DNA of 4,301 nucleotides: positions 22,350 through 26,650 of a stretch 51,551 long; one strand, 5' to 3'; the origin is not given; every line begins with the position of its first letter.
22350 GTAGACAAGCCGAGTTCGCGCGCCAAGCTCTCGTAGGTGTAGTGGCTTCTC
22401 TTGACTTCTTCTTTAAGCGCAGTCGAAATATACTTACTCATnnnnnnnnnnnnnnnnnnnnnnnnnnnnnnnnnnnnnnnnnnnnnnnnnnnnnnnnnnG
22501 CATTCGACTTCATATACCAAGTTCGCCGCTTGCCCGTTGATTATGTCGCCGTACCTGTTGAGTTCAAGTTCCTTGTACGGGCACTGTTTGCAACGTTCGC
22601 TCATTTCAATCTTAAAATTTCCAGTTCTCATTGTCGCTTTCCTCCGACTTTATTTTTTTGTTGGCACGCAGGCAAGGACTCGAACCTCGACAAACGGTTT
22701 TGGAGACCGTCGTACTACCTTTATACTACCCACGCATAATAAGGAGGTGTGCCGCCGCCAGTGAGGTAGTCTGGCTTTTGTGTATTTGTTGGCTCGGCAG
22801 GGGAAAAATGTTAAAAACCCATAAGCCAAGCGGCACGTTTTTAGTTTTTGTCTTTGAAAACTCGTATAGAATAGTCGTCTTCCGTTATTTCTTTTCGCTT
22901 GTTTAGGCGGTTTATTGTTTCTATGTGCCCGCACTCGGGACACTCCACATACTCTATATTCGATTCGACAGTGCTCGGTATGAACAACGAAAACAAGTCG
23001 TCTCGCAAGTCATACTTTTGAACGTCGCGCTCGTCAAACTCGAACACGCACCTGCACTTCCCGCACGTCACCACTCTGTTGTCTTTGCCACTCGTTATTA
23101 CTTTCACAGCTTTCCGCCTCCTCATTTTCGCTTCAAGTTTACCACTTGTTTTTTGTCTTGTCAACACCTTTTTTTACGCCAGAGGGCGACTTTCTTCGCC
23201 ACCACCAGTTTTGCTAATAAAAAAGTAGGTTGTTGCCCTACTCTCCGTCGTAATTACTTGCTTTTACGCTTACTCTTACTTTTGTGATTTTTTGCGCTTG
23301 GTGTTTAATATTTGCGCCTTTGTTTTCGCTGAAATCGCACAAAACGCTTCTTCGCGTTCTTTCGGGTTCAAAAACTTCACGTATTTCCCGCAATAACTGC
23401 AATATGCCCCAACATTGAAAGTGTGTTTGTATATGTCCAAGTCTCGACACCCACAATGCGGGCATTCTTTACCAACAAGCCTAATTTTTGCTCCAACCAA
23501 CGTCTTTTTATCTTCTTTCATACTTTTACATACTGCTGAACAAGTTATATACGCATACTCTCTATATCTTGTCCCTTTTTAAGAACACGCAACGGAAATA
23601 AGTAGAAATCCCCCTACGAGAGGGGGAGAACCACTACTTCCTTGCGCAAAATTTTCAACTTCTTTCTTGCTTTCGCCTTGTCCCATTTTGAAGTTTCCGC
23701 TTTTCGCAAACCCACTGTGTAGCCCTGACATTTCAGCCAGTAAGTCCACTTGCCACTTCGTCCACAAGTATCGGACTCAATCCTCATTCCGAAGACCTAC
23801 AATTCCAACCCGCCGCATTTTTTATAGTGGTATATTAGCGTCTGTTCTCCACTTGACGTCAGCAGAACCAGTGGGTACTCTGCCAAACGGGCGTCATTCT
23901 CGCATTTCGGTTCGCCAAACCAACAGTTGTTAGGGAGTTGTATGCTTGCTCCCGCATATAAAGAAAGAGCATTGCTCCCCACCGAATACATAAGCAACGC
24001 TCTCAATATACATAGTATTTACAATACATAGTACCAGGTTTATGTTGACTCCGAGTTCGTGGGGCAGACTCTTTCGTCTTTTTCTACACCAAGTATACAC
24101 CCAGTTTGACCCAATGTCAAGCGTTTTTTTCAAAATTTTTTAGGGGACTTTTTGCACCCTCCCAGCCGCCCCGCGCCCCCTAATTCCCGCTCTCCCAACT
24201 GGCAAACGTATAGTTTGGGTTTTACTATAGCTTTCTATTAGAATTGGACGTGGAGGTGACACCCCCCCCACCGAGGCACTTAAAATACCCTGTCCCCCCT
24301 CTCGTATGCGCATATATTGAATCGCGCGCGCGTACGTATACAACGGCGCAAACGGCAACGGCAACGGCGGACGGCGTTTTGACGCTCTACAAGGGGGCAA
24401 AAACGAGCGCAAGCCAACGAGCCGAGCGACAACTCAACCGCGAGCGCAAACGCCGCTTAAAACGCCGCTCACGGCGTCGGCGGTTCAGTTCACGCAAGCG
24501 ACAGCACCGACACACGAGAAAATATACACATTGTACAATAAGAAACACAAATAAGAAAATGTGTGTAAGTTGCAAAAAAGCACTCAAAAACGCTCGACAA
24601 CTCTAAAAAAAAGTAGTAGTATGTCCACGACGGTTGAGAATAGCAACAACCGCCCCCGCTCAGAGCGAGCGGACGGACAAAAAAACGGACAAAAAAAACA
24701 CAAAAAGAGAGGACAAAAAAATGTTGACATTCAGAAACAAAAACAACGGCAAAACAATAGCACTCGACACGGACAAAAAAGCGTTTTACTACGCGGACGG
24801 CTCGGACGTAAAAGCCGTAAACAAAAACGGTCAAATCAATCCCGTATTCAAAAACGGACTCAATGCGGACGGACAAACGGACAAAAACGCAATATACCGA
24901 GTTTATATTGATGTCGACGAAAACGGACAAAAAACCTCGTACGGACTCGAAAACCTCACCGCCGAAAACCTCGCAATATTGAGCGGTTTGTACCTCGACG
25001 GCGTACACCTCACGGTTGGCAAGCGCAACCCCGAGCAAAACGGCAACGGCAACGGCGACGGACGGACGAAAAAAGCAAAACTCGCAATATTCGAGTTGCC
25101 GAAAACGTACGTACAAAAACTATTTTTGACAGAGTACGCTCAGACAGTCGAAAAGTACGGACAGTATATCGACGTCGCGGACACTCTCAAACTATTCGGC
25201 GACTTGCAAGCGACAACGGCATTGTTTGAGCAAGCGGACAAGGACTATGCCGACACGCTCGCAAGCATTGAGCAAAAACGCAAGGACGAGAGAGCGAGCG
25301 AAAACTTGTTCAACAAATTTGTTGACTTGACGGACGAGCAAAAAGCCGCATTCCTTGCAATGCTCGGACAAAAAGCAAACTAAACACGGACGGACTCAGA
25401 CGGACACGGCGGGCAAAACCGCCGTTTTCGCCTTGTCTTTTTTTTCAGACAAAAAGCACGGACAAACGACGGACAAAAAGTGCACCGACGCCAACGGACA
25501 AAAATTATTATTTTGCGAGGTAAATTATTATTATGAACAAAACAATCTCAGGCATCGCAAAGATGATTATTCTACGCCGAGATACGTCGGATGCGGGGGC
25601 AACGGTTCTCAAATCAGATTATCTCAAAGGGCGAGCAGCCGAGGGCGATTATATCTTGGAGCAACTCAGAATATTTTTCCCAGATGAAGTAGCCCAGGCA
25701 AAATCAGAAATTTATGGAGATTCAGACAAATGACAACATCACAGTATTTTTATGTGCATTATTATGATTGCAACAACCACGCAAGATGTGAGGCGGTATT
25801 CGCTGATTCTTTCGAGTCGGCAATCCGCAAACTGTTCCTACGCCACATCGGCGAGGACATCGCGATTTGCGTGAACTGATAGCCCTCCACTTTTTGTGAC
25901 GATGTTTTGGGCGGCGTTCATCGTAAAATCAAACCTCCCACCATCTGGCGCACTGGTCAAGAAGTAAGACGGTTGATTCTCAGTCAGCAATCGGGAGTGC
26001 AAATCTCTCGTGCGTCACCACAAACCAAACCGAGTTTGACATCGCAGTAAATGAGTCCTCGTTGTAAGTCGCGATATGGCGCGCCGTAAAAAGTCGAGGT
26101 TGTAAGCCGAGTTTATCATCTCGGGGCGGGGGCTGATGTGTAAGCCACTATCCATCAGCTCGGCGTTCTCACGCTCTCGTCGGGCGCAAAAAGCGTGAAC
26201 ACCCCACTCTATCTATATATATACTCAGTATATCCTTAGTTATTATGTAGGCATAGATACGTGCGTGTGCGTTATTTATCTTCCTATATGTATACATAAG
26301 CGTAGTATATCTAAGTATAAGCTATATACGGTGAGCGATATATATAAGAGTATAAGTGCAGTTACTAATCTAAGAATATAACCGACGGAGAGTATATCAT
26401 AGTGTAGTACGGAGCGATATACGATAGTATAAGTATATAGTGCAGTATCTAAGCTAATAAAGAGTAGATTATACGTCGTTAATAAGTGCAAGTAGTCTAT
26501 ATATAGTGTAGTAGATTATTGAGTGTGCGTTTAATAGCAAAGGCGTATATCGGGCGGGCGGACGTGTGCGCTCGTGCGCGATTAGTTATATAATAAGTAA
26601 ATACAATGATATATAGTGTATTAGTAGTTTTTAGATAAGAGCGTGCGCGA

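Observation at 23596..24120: Non-coding unit of about 485 nt, bounded by a promoter and a terminator, between the early and late modules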

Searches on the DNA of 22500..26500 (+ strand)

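Call 6: search_rna_families(source=window, start=22500, end=26500, threshold=evalue, max_evalue=10)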
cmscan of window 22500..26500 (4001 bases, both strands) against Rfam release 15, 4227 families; matches with E-value up to 10: 6.
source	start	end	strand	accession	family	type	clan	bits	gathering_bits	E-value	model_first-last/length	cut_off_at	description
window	22665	22735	-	RF00005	tRNA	Gene; tRNA;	CL00001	58.7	29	2.5e-11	1-71/71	no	tRNA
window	25947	26017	+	RF00005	tRNA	Gene; tRNA;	CL00001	48.1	29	2.1e-08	1-71/71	no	tRNA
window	22610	22740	-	RF02435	SpF41_sRNA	Gene; sRNA;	-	20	52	9.8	1-105/105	no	Streptococcus sRNA SpF41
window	23409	23501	-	RF02217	ZNFX1-AS1_3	Gene; lncRNA;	-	19.5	60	9.7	1-87/87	no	ZNFX1 antisense RNA 1 conserved region 3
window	24913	24953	+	RF01369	CRISPR-DR56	Gene; CRISPR;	-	18.7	35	4.8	1-37/37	no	CRISPR RNA direct repeat element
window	25426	25454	-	RF03156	L31-Firmicutes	Cis-reg; leader;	CL00118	17.2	33.3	3.3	1-28/32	no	L31-Firmicutes ribosomal protein leader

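Call 8: search_dna_similar(query=window:23400-24800:+, collection=phages, mode=distant, max_rows=30)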
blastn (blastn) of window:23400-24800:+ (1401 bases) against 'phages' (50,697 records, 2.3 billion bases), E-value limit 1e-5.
No match.

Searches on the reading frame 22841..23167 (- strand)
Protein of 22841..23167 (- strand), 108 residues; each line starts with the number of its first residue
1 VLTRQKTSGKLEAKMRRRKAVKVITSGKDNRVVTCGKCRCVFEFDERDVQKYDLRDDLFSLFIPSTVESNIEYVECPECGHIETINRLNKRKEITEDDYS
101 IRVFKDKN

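Call 9: search_protein_families(library=pfam, proteins=[window:22841-23167:-], max_evalue=0.1)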
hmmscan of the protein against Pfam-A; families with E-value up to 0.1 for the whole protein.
window:22841-23167:- (108 aa): 11 families
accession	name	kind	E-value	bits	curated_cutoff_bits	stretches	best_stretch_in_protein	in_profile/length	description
PF19134.6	DUF5817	-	0.0009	19.6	31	1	67-98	15-46/57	Domain of unknown function (DUF5817)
PF02150.21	Zn_ribbon_RPB9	-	0.0037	17.6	25.2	0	24-46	13-35/36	RNA polymerases M/15 Kd subunit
PF14354.12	Lar_restr_allev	-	0.011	16.4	28.6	0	23-47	16-40/58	Restriction alleviation protein Lar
PF13719.11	Zn_ribbon_5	-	0.014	15.6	29.3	0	22-43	13-36/37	zinc-ribbon domain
PF13717.11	Zn_ribbon_4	-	0.016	15.6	30.3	0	33-49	3-19/36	zinc-ribbon domain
PF13248.11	Zn_ribbon_3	-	0.017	15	27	0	73-82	2-11/26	zinc-ribbon domain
PF09526.16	DUF2387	-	0.023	15.1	25.9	1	68-96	25-53/72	Probable metal-binding protein (DUF2387)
PF21276.3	ZNF512_C2HC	-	0.025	14.7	27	0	28-42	9-23/38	Zinc finger protein 512, C2HC zinc finger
PF12677.13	DUF3797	-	0.028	14.8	25.1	1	66-87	6-27/48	Domain of unknown function (DUF3797)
PF18717.6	CxC4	-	0.057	13.7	26.9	1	33-80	12-57/130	CxC4 like cysteine cluster associated with KDZ transposases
PF23451.1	Zn_ribbon_PaaD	-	0.084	13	27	0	70-84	11-25/53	PaaD zinc beta ribbon domain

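Call 85: search_protein_families(library=phrogs, proteins=[window:22841-23167:-], max_evalue=0.01)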
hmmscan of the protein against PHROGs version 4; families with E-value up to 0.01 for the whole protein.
window:22841-23167:- (108 aa): 2 families
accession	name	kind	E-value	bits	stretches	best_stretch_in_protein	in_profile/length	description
phrog_2834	-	unknown function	0.00033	21.5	1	26-94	9-70/78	-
phrog_23920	-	unknown function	0.00064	20.7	0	24-41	18-35/62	-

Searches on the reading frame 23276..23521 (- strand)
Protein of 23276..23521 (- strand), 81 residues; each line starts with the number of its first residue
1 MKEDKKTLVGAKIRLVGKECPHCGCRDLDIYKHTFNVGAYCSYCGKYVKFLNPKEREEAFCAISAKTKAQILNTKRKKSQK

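Call 9: search_protein_families(library=pfam, proteins=[window:23276-23521:-], max_evalue=0.1)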
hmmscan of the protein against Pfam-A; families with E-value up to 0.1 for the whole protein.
window:23276-23521:- (81 aa): 4 families
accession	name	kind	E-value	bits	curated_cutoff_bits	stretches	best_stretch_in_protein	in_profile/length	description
PF22109.2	Zn_ribbon_tTFIIB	-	0.0038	17.5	28.6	1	16-25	8-17/40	Transcription factor IIB, zinc ribbon, Trypanosome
PF14354.12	Lar_restr_allev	-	0.012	16.3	28.6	1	18-58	4-45/58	Restriction alleviation protein Lar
PF13248.11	Zn_ribbon_3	-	0.016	15.1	27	0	39-50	3-14/26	zinc-ribbon domain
PF06677.18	Auto_anti-p27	-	0.09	13.3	24.1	0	38-62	15-37/40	Sjogren's syndrome/scleroderma autoantigen 1 (Autoantigen p27)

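Call 85: search_protein_families(library=phrogs, proteins=[window:23276-23521:-], max_evalue=0.01)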
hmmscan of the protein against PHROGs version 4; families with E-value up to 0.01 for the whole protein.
window:23276-23521:- (81 aa): 1 family
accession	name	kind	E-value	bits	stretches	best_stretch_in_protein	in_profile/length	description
phrog_13279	-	unknown function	0.0032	18.6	1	19-46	21-46/62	-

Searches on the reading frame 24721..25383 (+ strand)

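Call 9: search_protein_families(library=pfam, proteins=[window:24721-25383:+], max_evalue=0.1)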
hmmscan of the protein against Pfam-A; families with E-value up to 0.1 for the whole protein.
window:24721-25383:+ (220 aa): 1 family
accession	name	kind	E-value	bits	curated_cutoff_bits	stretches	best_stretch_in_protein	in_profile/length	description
PF22476.1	Ago_N_3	-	0.073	13.3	27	0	54-87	1-34/60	Argonaute, N-terminal domain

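Call 47: search_protein_families(library=phrogs, proteins=[window:24721-25383:+], max_evalue=0.001)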
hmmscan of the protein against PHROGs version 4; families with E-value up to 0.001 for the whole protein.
window:24721-25383:+ (220 aa): 0 families
